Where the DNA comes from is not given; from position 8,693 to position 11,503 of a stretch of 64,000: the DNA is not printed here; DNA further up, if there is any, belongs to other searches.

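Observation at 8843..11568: Orphan 836-aa soluble protein with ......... motif, translationally coupled to a zinc-ribbon miniprotein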

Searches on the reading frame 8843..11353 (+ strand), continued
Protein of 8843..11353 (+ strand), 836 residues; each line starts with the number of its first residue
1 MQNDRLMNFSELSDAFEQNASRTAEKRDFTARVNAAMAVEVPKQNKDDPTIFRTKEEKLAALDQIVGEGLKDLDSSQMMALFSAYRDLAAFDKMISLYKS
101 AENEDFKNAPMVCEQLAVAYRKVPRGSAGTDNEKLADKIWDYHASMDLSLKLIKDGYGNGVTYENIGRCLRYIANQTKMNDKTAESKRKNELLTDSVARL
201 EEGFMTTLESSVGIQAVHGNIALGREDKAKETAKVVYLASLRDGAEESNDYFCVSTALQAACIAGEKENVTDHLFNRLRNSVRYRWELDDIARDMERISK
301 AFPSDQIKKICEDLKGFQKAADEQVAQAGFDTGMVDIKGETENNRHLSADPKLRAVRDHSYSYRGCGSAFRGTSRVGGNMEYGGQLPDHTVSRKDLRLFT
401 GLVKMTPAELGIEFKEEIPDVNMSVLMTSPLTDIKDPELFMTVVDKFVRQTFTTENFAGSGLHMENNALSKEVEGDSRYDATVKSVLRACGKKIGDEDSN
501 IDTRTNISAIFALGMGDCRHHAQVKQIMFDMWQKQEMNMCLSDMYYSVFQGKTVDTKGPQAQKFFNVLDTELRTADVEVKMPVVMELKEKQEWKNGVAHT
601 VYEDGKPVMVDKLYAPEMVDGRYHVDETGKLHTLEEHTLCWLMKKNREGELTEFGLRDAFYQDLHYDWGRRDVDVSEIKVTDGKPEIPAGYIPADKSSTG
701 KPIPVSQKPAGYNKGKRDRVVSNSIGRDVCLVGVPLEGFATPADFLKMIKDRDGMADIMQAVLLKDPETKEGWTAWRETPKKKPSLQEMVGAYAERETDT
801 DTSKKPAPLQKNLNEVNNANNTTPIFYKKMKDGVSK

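Call 25: search_solved_structures(query=A2, max_evalue=10, show_alignments=3)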
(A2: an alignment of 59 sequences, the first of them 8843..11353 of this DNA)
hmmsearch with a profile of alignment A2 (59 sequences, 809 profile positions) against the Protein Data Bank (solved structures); distinct sequences matched with E-value up to 10: 7.
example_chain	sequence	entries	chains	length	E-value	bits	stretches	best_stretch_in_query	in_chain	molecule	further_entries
5ulm_A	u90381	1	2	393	0.00017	23.2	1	55-282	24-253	Mitogen-activated protein kinase kinase kinase 5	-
6hxk_A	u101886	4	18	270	0.31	12.4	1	410-497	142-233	ATP-citrate synthase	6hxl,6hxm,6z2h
6hxh_A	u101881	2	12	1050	2.8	9.3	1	410-497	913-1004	ATP-citrate synthase,Human ATP citrate lyase | ATP-citrate synthase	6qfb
6uuz_A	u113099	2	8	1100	2.9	9.2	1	410-497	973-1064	ATP-citrate synthase | ATP citrate lyase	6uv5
6uuw_A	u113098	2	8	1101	2.9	9.2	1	410-497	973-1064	ATP-citrate synthase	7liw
6poe_A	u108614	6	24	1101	2.9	9.2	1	410-497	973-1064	ATP-citrate synthase | ACLY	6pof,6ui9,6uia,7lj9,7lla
6o0h_A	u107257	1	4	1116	3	9.2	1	410-497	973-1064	ATP-citrate synthase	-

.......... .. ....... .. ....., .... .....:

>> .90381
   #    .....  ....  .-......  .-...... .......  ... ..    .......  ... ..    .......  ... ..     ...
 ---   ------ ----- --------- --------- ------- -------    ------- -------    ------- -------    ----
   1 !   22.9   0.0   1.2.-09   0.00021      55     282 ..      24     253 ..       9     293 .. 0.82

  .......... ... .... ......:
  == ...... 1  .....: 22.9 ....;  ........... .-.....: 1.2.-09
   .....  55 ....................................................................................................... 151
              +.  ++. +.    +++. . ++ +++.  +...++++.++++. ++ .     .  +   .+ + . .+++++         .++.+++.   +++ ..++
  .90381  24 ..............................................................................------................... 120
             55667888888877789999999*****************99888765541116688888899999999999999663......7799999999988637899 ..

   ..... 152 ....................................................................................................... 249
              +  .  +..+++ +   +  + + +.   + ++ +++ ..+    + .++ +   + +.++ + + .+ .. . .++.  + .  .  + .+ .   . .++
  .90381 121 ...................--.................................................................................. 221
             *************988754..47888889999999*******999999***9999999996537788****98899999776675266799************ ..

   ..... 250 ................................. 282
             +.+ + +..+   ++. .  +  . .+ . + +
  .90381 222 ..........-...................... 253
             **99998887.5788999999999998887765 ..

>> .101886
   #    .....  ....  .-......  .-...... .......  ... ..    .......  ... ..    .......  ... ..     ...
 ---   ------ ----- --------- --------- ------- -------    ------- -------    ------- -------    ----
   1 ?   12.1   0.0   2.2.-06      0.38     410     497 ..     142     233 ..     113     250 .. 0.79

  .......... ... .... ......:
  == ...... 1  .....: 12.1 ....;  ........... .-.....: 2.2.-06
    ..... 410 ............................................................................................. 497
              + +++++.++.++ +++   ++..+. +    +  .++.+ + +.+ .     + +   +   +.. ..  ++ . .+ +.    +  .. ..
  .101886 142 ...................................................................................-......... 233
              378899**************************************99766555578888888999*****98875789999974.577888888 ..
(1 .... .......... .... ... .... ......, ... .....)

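Call 26: search_protein_families(library=pfam, alignment_id=A2, max_evalue=0.01)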
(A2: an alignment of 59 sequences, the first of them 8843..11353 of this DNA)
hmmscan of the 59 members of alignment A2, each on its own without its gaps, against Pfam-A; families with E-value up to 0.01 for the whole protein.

A. member 1, window:8843-11353:+ (836 aa): 0 families

B. families by the number of members that match (of 59 scanned): 8 families
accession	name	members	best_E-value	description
PF13281.12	MAP3K_TRAF_bd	8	8.8e-17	MAP3K TRAFs-binding domain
PF20308.4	TPR-S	4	4.6e-10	Tetratricopeptide Repeats-Sensor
PF03477.21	ATP-cone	4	0.0015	ATP cone domain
PF13428.12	TPR_14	1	5.3e-05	Tetratricopeptide repeat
PF13181.12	TPR_8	1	8.7e-05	Tetratricopeptide repeat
PF14559.12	TPR_19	1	0.00034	Tetratricopeptide repeat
PF01535.26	PPR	1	0.00056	PPR repeat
PF12895.13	ANAPC3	1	0.0039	Anaphase-promoting complex, cyclosome, subunit 3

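Call 27: predict_structure(alignment_id=A2)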
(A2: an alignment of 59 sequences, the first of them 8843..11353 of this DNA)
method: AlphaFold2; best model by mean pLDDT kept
length: 836 residues; sequences in the alignment: 59
mean_pLDDT: 84.8   pTM: 0.86
mean pLDDT of the five models: 84.8, 84.0, 82.8, 82.2, 82.2
residues with pLDDT >= 90: 512; 70-90: 202; 50-70: 53; < 50: 69
segments of 3 or more residues with pLDDT < 50: 377-384, 781-836
pLDDT, mean of each block of 10 residues (from residue 1): 82 94 93 89 73 86 95 91 91 95 91 93 76 87 97 91 95 92 94 97 95 96 96 97 85 93 95 90 82 94 94 88 63 57 75 92 66 51 54 88 97 91 96 95 95 93 87 83 92 81 89 92 94 95 96 93 96 93 94 71 90 91 93 92 93 94 81 96 93 93 94 71 83 92 96 95 89 76 46 39 32 35 30 30
secondary structure, 60 per line:
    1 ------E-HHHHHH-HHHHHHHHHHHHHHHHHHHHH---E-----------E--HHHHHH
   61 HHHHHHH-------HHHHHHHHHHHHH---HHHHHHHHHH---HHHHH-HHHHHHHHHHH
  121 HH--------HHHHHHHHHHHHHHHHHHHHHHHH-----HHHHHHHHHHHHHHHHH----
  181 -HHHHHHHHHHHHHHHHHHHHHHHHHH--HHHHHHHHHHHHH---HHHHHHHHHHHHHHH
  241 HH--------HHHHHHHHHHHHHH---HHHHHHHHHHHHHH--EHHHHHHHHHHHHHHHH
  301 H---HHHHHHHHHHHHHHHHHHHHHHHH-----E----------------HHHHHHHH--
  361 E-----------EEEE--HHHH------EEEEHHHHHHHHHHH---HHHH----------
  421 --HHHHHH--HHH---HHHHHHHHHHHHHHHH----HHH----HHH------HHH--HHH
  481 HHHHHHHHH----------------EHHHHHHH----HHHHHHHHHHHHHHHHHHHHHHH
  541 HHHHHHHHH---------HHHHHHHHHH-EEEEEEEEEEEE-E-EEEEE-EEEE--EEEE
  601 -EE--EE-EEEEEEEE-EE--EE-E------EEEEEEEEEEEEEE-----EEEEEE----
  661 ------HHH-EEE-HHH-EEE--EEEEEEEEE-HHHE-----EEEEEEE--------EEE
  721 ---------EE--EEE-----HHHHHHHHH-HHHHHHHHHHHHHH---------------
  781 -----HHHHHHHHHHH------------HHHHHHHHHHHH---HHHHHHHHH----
elements in order (helices of 4 or more, strands of 3 or more residues): H9-14 H16-36 H55-67 H75-87 H91-100 H104-108 H110-122 H131-154 H160-176 H182-207 H210-222 H226-242 H251-264 H268-281 H285-301 H305-328 H351-358 E373-376 H379-382 E389-392 H393-403 H407-410 H423-428 H437-452 H478-489 H507-513 H518-549 H559-568 E570-581 E585-589 E591-594 E597-600 E609-616 E632-645 E651-656 E671-673 E679-681 E684-692 E703-709 E718-720 E734-736 H742-750 H752-765 H786-796 H809-820 H824-832

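Call 35: find_related_loci(query=A2, collection=genome_contigs, flank=4000)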
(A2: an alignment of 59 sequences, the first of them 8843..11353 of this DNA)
Query A2 (836 aa) in genome_contigs; peptide patterns used: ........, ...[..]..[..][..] (x = any residue, [..] = any of these).
109 stretches matched a pattern; 28 encode a relative of the query (tblastn E <= 1e-3); 28 distinct loci.
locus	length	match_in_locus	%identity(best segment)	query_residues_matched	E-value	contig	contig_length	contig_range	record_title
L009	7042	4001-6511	73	1-833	0e+0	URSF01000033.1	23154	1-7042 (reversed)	uncultured Rhodospirillaceae bacterium isolate UMGS1296 genome assembly, contig: NODE_1214_length_23154_cov_10.535305, w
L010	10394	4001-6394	72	1-790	0e+0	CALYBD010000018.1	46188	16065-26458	MAG: uncultured Alphaproteobacteria bacterium isolate BRZ_CT__bin99 genome assembly, contig: BRZ_CT__NODE_1173_length_46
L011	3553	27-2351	70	52-815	0e+0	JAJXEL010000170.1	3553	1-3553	MAG: Alphaproteobacteria bacterium isolate C13_60.fa NODE_9406_length_3553_cov_6.180675, whole genome shotgun sequence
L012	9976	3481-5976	66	1-821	0e+0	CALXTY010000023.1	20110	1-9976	MAG: uncultured Alphaproteobacteria bacterium isolate BRZ_DM__bin96 genome assembly, contig: BRZ_DM__NODE_3630_length_20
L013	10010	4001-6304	64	1-785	0e+0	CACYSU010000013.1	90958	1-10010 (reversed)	MAG: uncultured Rhodospirillales bacterium isolate RUG12246 genome assembly, contig: RUG12246_asm_13, whole genome shotg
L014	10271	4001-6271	63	1-775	0e+0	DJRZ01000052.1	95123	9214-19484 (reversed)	MAG TPA_asm: Alphaproteobacteria bacterium UBA6347 UBA6347_contig_406, whole genome shotgun sequence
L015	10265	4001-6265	62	1-773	0e+0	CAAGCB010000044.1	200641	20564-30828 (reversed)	MAG TPA_asm: Alphaproteobacteria bacterium, isolate HGM16793, WGS project CAAGCB010000000 data, contig: SRS476094_28_k11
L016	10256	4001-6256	64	1-773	0e+0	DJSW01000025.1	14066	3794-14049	MAG TPA_asm: Alphaproteobacteria bacterium UBA6324 UBA6324_contig_679, whole genome shotgun sequence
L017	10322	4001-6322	57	1-790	0e+0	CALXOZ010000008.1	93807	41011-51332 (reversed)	MAG: uncultured Alphaproteobacteria bacterium isolate BRZ_E__bin160 genome assembly, contig: BRZ_E__NODE_366_length_9380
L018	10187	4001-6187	53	1-768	0e+0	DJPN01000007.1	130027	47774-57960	MAG TPA_asm: Alphaproteobacteria bacterium UBA6411 UBA6411_contig_1661, whole genome shotgun sequence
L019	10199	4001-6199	53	1-768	0e+0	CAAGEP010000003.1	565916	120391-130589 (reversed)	MAG TPA_asm: Alphaproteobacteria bacterium, isolate HGM16788, WGS project CAAGEP010000000 data, contig: SRS476164_70_k11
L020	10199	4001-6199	53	1-768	0e+0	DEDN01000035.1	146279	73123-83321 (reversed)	MAG TPA_asm: Alphaproteobacteria bacterium UBA2903 UBA2903_contig_4893, whole genome shotgun sequence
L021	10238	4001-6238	48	4-767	0e+0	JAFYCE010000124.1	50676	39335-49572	MAG: Alphaproteobacteria bacterium isolate RGIG6957 Sheep_Rumen.Co__c4401733, whole genome shotgun sequence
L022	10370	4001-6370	45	1-771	0e+0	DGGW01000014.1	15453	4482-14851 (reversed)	MAG TPA_asm: Alphaproteobacteria bacterium UBA3864 UBA3864_contig_98964, whole genome shotgun sequence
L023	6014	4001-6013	52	1-706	0e+0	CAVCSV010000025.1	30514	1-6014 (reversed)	Limosilactobacillus gorillae isolate H07622-L1_cleanbin_000006 genome assembly, contig: Spades_H07622-L1_contig_797, who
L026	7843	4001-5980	35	7-762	7e-117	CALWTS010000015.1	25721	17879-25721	MAG: uncultured Clostridia bacterium isolate E30__bin183 genome assembly, contig: E30__k127_7705283, whole genome shotgu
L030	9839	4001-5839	29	70-765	7e-70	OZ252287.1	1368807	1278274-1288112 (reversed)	MAG: Candidatus Altimarinota bacterium isolate 99de6d1c-9561-45ae-baf3-e78c13e602bd genome assembly, chromosome: 1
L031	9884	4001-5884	27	69-718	4e-52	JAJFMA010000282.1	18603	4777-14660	MAG: Chlamydiae bacterium isolate OFTM375 OFTM375_281, whole genome shotgun sequence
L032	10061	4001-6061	26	28-729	3e-46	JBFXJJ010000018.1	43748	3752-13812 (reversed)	MAG: Alphaproteobacteria bacterium isolate CA_2019_TPIn_49 NODE_2691_length_43748_cov_8.862704_TPIn, whole genome shotgu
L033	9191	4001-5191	34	346-718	5e-43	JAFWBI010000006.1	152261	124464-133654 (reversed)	MAG: Clostridia bacterium isolate RGIG5584 Sheep_Colon.Co__c996280, whole genome shotgun sequence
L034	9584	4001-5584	26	202-762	4e-38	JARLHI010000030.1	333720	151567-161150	MAG: Candidatus Obscuribacterales bacterium isolate MAG_CO261 MetaCoAG_Bin_261_Oxic_k141_613998, whole genome shotgun se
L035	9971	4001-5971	26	14-718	8e-44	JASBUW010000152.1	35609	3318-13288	MAG: Parachlamydiaceae bacterium isolate BWSM_84 k141_1387353, whole genome shotgun sequence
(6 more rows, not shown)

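Call 45: fold_search(model_id=the predicted structure, library=pdb)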
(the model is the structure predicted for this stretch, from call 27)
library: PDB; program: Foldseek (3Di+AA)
matches with E <= 10: 1229; with E <= 0.001: 0
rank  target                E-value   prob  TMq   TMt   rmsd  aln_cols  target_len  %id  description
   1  8chy                  2.7e-03  1.00  0.15  0.35  14.3       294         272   12  Crystal structure of an 8-repeat consensus TPR superhelix with Zinc. (released 2024-02-21)
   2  5ulm_A                3.5e-03  1.00  0.27  0.56   4.4       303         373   14  Structure of the ASK1 central regulatory region (released 2017-03-01)
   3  8ga7                  5.5e-03  0.33  0.07  0.11  27.8       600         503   11  Geometrically programmable nanomaterial construction using regularized protein building blocks (released 2024-03-13)
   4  4g2v_A                5.7e-03  1.00  0.20  0.41   8.4       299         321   15  Structure complex of LGN binding with FRMPD1 (released 2013-01-23)
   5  6af0_A                7.3e-03  0.87  0.09  0.09  18.7       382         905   13  Structure of Ctr9, Paf1 and Cdc73 ternary complex from Myceliophthora thermophila (released 2018-09-19)
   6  7rdr_A                7.3e-03  0.41  0.09  0.13  26.4       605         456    9  Circular tandem repeat protein with novel repeat topology and enhanced subunit contact surfaces (released 2021-09-01)
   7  9mg8_A                9.7e-03  0.51  0.08  0.12  23.9       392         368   12  Crystal Structure of b-iTHR-110 (released 2025-12-17)
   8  3ro2_A                1.1e-02  1.00  0.20  0.40  12.0       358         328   11  Structures of the LGN/NuMA complex (released 2012-03-07)
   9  9mg8_B                1.2e-02  0.44  0.07  0.12  24.1       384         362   14  Crystal Structure of b-iTHR-110 (released 2025-12-17)
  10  8qcb_B                1.3e-02  1.00  0.16  0.19  11.1       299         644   12  CryoEM structure of a S. Cerevisiae Ski2387 complex in the open state (released 2023-11-08)
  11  9qhb                  1.3e-02  0.98  0.12  0.27  12.3       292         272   11  Crystal structure of 16-repeat CTPR protein with eliminated coordination sites (released 2025-10-22)
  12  3sf4_B                1.3e-02  1.00  0.17  0.33  10.0       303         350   13  Crystal structure of the complex between the conserved cell polarity proteins Inscuteable and LGN (released 2011-11-23)
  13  8qgy_B                1.4e-02  1.00  0.25  0.26   5.9       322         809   15  Cryo-EM structure of C-terminally truncated Apoptosis signal-regulating kinase 1 (ASK1) (released 2024-04-03)
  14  7dkh_I                1.4e-02  0.75  0.14  0.13  32.3       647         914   10  Crystal structure of the Ctr9/Paf1/Cdc73/Rtf1 quaternary complex (released 2021-11-24)
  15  8gel_A                1.4e-02  0.35  0.07  0.11  26.0       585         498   12  Cryo-EM structure of synthetic tetrameric building block sC4 (released 2024-03-13)
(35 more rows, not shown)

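Call 67: search_protein_families(library=pfam, proteins=[L033:2987-6304:+, L034:2168-6070:+, L035:3326-6121:+, L031:3458-6016:+, L032:3908-6349:+, L030:3773-5854:+, L026:3929-6031:+], max_evalue=0.001)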
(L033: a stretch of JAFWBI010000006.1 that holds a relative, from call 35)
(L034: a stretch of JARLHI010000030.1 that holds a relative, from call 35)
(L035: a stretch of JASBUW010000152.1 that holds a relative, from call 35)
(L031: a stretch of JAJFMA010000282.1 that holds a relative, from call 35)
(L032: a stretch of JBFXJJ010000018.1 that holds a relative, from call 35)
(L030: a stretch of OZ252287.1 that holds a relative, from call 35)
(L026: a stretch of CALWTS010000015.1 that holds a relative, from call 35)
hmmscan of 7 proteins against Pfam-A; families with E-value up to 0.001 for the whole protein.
L033:2987-6304:+ (1106 aa): 0 families

L034:2168-6070:+ (1301 aa): 1 family
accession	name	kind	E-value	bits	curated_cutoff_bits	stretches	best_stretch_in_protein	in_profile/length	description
PF20308.4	TPR-S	-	6.4e-06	27.1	27.6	0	597-628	68-100/102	Tetratricopeptide Repeats-Sensor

L035:3326-6121:+ (932 aa): 0 families

L031:3458-6016:+ (853 aa): 0 families

L032:3908-6349:+ (814 aa): 2 families
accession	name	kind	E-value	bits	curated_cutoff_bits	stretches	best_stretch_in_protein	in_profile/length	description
PF13176.12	TPR_7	-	1.7e-05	24.9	27.9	0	122-148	4-32/36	Tetratricopeptide repeat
PF13374.12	TPR_10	-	3.8e-05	24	27.5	0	120-144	5-29/42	Tetratricopeptide repeat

L030:3773-5854:+ (694 aa): 2 families
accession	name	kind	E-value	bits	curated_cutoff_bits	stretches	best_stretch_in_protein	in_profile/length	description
PF13281.12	MAP3K_TRAF_bd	-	2.8e-09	36.9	24.1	1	81-270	135-344/371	MAP3K TRAFs-binding domain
PF20308.4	TPR-S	-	9.7e-06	26.5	27.6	1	98-191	2-99/102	Tetratricopeptide Repeats-Sensor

L026:3929-6031:+ (701 aa): 2 families
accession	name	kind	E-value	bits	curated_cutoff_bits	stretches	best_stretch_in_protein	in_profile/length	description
PF13281.12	MAP3K_TRAF_bd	-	4.4e-15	56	24.1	1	78-283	139-352/371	MAP3K TRAFs-binding domain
PF20308.4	TPR-S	-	6.5e-10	39.9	27.6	1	90-195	1-99/102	Tetratricopeptide Repeats-Sensor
